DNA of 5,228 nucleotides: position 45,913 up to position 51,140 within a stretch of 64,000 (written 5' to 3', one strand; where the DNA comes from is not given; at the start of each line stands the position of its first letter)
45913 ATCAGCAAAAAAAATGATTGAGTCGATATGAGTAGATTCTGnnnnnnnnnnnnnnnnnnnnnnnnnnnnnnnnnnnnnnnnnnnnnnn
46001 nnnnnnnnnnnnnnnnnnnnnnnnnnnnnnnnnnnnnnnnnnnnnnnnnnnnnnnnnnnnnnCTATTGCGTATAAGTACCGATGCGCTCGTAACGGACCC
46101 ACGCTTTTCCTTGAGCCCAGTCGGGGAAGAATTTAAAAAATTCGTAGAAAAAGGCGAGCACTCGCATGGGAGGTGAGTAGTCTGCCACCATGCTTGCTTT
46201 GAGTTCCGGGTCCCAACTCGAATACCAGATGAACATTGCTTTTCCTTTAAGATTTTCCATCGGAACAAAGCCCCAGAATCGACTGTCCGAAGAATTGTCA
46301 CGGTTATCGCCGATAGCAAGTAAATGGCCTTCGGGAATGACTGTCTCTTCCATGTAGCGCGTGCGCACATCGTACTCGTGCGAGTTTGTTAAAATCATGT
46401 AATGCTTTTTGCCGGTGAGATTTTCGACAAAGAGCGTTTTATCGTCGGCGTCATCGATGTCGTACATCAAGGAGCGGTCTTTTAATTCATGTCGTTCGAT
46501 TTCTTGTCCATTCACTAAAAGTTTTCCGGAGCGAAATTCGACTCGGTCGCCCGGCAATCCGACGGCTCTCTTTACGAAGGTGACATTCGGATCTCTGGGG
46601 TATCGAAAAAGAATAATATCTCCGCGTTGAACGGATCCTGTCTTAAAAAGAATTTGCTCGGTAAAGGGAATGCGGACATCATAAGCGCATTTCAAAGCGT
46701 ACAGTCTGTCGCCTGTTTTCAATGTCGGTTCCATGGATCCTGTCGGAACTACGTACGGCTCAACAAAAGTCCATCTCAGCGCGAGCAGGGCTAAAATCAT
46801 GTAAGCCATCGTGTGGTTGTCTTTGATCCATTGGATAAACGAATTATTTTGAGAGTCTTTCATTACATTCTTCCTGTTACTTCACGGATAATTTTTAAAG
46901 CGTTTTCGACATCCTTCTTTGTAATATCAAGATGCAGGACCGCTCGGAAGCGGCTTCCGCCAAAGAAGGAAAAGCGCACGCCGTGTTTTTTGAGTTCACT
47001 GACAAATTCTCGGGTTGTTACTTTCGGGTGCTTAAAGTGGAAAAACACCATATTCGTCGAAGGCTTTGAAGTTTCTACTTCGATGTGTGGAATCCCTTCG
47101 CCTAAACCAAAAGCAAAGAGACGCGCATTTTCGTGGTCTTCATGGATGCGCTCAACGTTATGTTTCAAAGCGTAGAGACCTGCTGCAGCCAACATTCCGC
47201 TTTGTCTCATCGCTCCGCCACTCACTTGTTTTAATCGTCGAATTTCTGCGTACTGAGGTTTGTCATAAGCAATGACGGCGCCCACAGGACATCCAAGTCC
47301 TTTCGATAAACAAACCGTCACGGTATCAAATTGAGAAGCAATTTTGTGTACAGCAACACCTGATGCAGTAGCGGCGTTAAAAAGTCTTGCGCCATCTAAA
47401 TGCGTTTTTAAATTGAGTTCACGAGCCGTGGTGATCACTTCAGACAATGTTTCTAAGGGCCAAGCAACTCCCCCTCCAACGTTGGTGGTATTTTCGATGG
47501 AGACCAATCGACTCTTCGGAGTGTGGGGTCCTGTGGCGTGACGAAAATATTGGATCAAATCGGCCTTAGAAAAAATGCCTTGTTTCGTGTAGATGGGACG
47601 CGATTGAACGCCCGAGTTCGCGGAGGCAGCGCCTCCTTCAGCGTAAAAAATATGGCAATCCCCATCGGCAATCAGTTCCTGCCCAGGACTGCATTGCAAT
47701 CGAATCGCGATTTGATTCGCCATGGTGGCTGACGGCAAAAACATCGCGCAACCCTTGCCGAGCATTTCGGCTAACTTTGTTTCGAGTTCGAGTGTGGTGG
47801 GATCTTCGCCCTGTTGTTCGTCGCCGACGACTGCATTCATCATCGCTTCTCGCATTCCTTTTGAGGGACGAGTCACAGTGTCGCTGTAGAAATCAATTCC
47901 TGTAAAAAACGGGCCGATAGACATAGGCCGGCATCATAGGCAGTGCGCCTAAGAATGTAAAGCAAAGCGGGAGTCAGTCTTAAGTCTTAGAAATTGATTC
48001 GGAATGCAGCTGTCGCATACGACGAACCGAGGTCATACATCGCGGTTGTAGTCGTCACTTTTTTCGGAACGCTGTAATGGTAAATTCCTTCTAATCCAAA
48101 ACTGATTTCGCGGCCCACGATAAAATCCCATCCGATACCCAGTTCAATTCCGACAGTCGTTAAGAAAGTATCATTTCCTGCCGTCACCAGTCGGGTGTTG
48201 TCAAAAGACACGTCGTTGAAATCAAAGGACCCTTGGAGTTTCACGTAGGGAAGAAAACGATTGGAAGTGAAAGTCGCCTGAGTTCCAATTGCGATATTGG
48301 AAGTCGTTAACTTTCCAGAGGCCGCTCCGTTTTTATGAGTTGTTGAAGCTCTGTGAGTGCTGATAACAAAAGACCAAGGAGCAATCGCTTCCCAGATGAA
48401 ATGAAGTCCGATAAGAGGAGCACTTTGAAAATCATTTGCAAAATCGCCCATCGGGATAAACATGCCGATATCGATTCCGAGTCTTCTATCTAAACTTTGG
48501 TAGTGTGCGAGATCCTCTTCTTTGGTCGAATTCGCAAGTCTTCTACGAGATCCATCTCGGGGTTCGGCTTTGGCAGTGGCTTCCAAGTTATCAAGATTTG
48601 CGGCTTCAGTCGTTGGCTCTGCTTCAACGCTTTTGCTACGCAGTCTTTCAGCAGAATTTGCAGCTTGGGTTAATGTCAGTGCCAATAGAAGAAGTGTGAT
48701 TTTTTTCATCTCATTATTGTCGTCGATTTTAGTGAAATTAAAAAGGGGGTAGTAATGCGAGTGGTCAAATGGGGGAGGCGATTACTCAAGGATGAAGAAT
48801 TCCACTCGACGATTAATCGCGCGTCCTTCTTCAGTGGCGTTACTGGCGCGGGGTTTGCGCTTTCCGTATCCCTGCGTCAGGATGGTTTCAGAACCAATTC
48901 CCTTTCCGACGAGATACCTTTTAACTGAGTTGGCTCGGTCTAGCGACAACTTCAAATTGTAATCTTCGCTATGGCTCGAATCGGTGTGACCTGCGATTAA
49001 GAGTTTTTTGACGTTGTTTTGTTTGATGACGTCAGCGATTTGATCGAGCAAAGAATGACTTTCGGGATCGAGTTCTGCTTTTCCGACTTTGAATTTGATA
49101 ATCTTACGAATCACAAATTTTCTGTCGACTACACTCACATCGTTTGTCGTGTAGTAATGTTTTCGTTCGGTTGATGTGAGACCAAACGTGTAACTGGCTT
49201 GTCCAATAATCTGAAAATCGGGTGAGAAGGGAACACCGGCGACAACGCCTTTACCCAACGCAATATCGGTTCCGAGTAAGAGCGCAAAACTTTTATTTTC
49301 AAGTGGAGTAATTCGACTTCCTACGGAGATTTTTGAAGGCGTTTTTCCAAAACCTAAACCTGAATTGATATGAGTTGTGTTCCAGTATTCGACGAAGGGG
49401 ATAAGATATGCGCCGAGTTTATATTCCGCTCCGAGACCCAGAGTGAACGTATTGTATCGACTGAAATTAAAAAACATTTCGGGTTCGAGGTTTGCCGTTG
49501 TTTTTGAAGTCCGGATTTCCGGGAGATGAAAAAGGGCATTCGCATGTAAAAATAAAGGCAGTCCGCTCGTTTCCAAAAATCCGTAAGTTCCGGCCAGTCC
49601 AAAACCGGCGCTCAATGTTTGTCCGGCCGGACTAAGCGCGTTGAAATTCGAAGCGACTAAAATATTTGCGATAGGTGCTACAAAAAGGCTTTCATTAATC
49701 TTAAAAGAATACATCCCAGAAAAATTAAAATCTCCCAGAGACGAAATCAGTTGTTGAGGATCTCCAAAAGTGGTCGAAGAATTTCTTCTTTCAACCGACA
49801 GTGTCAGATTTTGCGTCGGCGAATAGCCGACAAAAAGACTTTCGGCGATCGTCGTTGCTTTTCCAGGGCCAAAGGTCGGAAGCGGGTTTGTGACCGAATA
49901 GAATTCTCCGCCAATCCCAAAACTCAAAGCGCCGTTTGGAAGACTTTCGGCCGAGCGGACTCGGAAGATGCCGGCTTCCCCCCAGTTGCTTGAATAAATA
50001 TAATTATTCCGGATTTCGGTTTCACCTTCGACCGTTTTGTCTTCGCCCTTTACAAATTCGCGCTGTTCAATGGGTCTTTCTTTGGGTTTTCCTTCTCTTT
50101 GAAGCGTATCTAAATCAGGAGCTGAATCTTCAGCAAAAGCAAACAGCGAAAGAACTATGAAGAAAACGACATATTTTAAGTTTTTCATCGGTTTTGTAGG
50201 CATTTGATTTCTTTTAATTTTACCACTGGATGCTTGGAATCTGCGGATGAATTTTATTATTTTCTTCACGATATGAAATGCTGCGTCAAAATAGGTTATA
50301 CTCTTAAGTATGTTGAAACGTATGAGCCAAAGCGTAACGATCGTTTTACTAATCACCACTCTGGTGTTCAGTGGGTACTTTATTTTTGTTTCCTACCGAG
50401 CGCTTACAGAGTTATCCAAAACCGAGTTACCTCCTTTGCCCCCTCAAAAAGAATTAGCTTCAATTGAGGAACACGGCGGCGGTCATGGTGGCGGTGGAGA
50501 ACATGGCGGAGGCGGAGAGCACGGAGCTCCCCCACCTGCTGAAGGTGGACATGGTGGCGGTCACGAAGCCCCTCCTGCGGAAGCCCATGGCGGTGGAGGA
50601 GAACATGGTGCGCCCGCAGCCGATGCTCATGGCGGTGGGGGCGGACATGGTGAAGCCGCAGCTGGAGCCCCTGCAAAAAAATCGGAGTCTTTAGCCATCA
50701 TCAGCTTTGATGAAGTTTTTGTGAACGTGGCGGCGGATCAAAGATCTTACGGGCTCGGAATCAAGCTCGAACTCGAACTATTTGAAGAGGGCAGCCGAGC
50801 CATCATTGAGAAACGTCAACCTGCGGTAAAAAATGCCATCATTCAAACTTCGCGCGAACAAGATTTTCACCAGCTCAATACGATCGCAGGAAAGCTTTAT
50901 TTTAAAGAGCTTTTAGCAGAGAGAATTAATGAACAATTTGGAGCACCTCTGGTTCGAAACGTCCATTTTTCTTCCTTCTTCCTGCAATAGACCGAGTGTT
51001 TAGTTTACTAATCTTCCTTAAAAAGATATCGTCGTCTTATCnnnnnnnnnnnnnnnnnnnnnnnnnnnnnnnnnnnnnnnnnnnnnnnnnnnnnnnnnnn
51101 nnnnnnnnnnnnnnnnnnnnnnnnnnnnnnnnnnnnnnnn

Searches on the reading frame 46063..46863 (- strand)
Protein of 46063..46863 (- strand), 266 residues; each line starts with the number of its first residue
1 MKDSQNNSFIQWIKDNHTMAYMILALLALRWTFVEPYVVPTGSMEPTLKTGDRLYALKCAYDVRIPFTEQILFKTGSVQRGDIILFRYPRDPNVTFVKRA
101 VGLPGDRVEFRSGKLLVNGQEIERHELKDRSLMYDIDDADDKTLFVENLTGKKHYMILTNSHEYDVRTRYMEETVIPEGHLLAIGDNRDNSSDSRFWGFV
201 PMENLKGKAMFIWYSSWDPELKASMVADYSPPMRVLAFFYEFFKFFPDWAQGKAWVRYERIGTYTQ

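Call 17: search_protein_families(library=pfam, proteins=[window:46063-46863:-], max_evalue=0.001)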
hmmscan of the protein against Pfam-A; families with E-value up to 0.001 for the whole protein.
window:46063-46863:- (266 aa): 1 family
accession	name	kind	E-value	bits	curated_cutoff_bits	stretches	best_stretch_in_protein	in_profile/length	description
PF10502.14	Peptidase_S26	-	7.2e-47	159.9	22.9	1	12-214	4-168/168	Signal peptidase, peptidase S26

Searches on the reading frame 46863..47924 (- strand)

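Call 17: search_protein_families(library=pfam, proteins=[window:46863-47924:-], max_evalue=0.001)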
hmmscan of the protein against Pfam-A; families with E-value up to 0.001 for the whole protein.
window:46863-47924:- (353 aa): 2 families
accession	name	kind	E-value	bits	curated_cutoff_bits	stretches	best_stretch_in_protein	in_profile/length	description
PF01212.27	Beta_elim_lyase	-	8e-85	285.1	27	1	11-295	1-285/288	Beta-eliminating lyase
PF01041.23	DegT_DnrJ_EryC1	-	0.00015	21.6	19.8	0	29-85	11-68/360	DegT/DnrJ/EryC1/StrS aminotransferase family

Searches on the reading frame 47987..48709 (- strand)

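Call 17: search_protein_families(library=pfam, proteins=[window:47987-48709:-], max_evalue=0.001)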
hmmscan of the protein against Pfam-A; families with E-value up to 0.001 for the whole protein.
window:47987-48709:- (240 aa): 1 family
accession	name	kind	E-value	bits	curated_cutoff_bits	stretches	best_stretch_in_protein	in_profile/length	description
PF13505.12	OMP_b-brl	-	0.00089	19.9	28.7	0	111-211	57-153/175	Outer membrane protein beta-barrel domain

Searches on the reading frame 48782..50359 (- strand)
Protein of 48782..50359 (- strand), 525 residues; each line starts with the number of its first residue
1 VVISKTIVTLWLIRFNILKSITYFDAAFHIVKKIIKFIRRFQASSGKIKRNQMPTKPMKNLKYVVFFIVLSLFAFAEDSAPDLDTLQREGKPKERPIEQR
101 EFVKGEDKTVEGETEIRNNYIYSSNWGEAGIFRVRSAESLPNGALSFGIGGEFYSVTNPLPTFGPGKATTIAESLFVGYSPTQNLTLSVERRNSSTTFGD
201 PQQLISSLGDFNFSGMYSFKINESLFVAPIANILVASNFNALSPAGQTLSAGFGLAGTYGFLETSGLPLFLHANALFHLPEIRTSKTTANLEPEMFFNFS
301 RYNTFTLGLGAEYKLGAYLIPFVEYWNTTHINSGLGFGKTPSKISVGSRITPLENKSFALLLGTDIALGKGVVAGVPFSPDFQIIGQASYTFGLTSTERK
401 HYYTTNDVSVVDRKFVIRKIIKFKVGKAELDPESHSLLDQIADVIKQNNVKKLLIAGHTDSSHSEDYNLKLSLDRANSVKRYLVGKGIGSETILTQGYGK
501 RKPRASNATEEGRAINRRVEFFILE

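Call 17: search_protein_families(library=pfam, proteins=[window:48782-50359:-], max_evalue=0.001)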
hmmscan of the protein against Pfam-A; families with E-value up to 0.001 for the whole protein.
window:48782-50359:- (525 aa): 1 family
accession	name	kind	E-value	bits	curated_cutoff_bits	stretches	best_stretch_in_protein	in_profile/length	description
PF00691.25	OmpA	-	1.3e-24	86.9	27.2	1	423-517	2-98/98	OmpA family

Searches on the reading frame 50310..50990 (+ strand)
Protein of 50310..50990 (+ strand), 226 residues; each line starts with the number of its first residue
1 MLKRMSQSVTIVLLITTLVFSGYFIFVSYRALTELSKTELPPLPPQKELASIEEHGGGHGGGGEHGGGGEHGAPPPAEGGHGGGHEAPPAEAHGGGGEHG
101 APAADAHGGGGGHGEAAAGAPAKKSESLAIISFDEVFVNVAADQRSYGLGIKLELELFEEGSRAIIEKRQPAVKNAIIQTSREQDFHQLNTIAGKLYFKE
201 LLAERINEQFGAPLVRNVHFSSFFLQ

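Call 17: search_protein_families(library=pfam, proteins=[window:50310-50990:+], max_evalue=0.001)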
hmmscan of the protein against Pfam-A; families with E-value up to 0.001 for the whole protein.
window:50310-50990:+ (226 aa): 1 family
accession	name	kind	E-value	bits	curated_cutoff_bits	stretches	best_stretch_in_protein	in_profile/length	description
PF03748.19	FliL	-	1.1e-11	45.6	24.6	1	132-226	3-103/103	Flagellar basal body-associated protein FliL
